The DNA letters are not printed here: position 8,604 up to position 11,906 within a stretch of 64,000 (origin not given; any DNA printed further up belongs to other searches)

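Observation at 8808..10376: Ten perfectly phased 47-residue repeats in a 1000-aa secreted caspase-solenoid protein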

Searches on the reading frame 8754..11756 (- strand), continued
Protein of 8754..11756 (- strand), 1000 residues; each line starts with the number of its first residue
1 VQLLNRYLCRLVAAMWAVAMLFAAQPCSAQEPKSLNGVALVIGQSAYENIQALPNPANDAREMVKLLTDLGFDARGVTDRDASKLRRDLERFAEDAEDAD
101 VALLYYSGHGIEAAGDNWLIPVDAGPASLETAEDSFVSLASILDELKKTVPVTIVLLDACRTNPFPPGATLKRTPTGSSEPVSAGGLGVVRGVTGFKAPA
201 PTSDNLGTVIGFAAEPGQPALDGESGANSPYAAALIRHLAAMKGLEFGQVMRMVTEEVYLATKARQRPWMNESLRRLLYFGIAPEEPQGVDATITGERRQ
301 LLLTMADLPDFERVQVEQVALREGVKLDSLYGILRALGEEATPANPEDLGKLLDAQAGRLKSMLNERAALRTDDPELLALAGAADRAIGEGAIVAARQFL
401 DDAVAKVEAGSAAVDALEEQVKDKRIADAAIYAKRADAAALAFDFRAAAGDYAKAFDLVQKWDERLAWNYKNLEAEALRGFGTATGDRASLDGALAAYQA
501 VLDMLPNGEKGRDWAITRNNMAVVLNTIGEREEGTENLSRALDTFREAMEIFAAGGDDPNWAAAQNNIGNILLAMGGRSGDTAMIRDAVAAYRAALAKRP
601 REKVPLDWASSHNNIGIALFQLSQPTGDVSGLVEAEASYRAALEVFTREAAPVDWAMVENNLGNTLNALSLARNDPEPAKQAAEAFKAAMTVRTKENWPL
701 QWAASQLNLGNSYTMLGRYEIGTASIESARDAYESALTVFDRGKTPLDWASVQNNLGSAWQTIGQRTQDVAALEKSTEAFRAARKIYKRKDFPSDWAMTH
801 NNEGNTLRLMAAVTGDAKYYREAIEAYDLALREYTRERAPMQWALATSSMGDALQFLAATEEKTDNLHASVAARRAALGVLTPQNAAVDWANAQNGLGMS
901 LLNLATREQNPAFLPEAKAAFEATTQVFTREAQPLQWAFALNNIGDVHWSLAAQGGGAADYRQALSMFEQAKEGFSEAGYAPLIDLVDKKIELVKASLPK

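Call 48: search_protein_families(library=pfam, proteins=[L019:3869-7948:+, L025:3752-7189:+, L018:6018-8294:+, L020:3188-5305:+, L024:3869-7810:+, L050:3632-6799:+, L017:3848-6493:+, L013:3989-6985:+], max_evalue=0.00001)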
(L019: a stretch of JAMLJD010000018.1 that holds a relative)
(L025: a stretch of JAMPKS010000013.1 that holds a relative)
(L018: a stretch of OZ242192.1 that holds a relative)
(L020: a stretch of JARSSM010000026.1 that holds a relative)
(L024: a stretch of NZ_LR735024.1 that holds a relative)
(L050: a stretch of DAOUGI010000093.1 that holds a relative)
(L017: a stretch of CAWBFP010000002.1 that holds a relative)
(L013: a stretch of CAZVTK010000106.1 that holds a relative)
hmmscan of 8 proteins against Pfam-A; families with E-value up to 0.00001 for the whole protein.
L019:3869-7948:+ (1360 aa): 7 families
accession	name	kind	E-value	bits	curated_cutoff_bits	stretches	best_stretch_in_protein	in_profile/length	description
PF00656.27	Peptidase_C14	-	4.3e-35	121.9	21.4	1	65-309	1-233/233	Caspase domain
PF13374.12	TPR_10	-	2.8e-33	113.4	27.5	0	637-672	1-36/42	Tetratricopeptide repeat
PF13424.12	TPR_12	-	6.9e-25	87.5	30.1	0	921-998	4-76/77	Tetratricopeptide repeat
PF13181.12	TPR_8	-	3e-11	43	25.7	0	967-996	1-30/34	Tetratricopeptide repeat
PF07719.23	TPR_2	-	9.2e-11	41.4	27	0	967-999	1-33/34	Tetratricopeptide repeat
PF17363.7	DUF5388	-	4e-09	37.2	26.1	0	782-821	14-52/64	Family of unknown function (DUF5388)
PF00515.34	TPR_1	-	1.3e-07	31.5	27.8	0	967-995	1-29/34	Tetratricopeptide repeat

L025:3752-7189:+ (1146 aa): 10 families
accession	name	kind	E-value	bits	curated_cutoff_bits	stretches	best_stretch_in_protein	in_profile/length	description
PF12770.12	CHAT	-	1.2e-48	166.4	24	1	798-1145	5-288/289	CHAT domain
PF13424.12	TPR_12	-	3.7e-24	85.2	30.1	0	451-508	17-76/77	Tetratricopeptide repeat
PF13374.12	TPR_10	-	7e-23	80.4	27.5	0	430-464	1-36/42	Tetratricopeptide repeat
PF14938.12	SNAP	-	5.7e-12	46.1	25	0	424-547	61-185/282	Soluble NSF attachment protein, SNAP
PF21747.2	YpoC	-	8.8e-11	42.2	27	0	382-466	9-92/111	YpoC-like protein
PF00903.31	Glyoxalase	-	3.5e-07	31.1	20.6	0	129-153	10-37/121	Glyoxalase/Bleomycin resistance protein/Dioxygenase superfamily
PF07719.23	TPR_2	-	7.2e-07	29.3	27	0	481-507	5-31/34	Tetratricopeptide repeat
PF00515.34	TPR_1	-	7.3e-07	29.2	27.8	0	482-506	6-30/34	Tetratricopeptide repeat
PF04212.24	MIT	-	1.6e-06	28.6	30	0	532-571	19-57/66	MIT (microtubule interacting and transport) domain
PF13181.12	TPR_8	-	9.9e-06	25.8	25.7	0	482-506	6-30/34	Tetratricopeptide repeat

L018:6018-8294:+ (759 aa): 9 families
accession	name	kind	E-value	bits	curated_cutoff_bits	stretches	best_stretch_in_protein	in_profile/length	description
PF13374.12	TPR_10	-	5.7e-35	118.8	27.5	0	550-586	1-37/42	Tetratricopeptide repeat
PF13424.12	TPR_12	-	1.3e-18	67.3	30.1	0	383-442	16-77/77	Tetratricopeptide repeat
PF17363.7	DUF5388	-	2.9e-15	56.9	26.1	0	277-311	18-52/64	Family of unknown function (DUF5388)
PF01464.25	SLT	-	1.7e-08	34.5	21.3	0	366-396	66-97/117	Transglycosylase SLT domain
PF07996.16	T4SS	-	2.9e-08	34.7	24.7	0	258-343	56-148/197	Type IV secretion system proteins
PF07719.23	TPR_2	-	1e-07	31.9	27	0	700-728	2-30/34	Tetratricopeptide repeat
PF13428.12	TPR_14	-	1e-06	29.2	23.5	0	277-307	2-32/44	Tetratricopeptide repeat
PF10602.15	RPN7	-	1.3e-06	28.7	29.6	0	336-390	9-63/174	26S proteasome subunit RPN7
PF13181.12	TPR_8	-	3.4e-06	27.2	25.7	0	523-539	13-29/34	Tetratricopeptide repeat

L020:3188-5305:+ (706 aa): 6 families
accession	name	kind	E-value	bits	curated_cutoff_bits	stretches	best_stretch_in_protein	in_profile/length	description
PF13374.12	TPR_10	-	3.4e-22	78.2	27.5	0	308-344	1-37/42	Tetratricopeptide repeat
PF13424.12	TPR_12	-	2.6e-11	44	30.1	0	556-623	8-77/77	Tetratricopeptide repeat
PF17363.7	DUF5388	-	1.2e-10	42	26.1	0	458-492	18-52/64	Family of unknown function (DUF5388)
PF00515.34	TPR_1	-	3.1e-10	39.9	27.8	0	331-344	16-29/34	Tetratricopeptide repeat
PF07719.23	TPR_2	-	1.2e-09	38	27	0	318-348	3-33/34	Tetratricopeptide repeat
PF25045.1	vWA_Ro60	-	2.2e-07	31.4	27.7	0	565-630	59-126/165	Ro60 vWA domain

L024:3869-7810:+ (1314 aa): 7 families
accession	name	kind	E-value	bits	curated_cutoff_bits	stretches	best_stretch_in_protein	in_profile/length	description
PF12770.12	CHAT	-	2e-35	123.1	24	1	985-1312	7-288/289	CHAT domain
PF13424.12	TPR_12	-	2.5e-32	111.3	30.1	1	473-543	4-76/77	Tetratricopeptide repeat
PF00515.34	TPR_1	-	7.5e-18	64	27.8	0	473-500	2-29/34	Tetratricopeptide repeat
PF13181.12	TPR_8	-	2.7e-11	43.1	25.7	0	516-539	5-28/34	Tetratricopeptide repeat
PF13428.12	TPR_14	-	1.5e-10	41.1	23.5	0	522-546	4-28/44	Tetratricopeptide repeat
PF23005.1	DUF7032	-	2.8e-07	30.8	27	0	598-627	18-47/115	Domain of unknown function (DUF7032)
PF13374.12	TPR_10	-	3.3e-07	30.6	27.5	0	514-546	4-36/42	Tetratricopeptide repeat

L050:3632-6799:+ (1056 aa): 6 families
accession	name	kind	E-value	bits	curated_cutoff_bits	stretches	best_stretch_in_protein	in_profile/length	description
PF13424.12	TPR_12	-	2.4e-25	89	30.1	0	669-734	15-76/77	Tetratricopeptide repeat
PF14938.12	SNAP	-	8.3e-17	62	25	0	543-639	52-143/282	Soluble NSF attachment protein, SNAP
PF00515.34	TPR_1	-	1.6e-08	34.5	27.8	0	579-594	15-30/34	Tetratricopeptide repeat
PF04212.24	MIT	-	2e-08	34.6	30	0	576-597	15-36/66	MIT (microtubule interacting and transport) domain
PF20308.4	TPR-S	-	2.7e-07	31.5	27.6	0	509-608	18-97/102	Tetratricopeptide Repeats-Sensor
PF18097.6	Vta1_C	-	2.8e-06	27.3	26.3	0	535-548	23-36/38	Vta1 C-terminal domain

L017:3848-6493:+ (882 aa): 0 families

L013:3989-6985:+ (999 aa): 2 families
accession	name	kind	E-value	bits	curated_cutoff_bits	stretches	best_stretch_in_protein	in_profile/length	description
PF00656.27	Peptidase_C14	-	4.7e-35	121.8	21.4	1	33-277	1-233/233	Caspase domain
PF13374.12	TPR_10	-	4.5e-09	36.5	27.5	0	699-734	1-36/42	Tetratricopeptide repeat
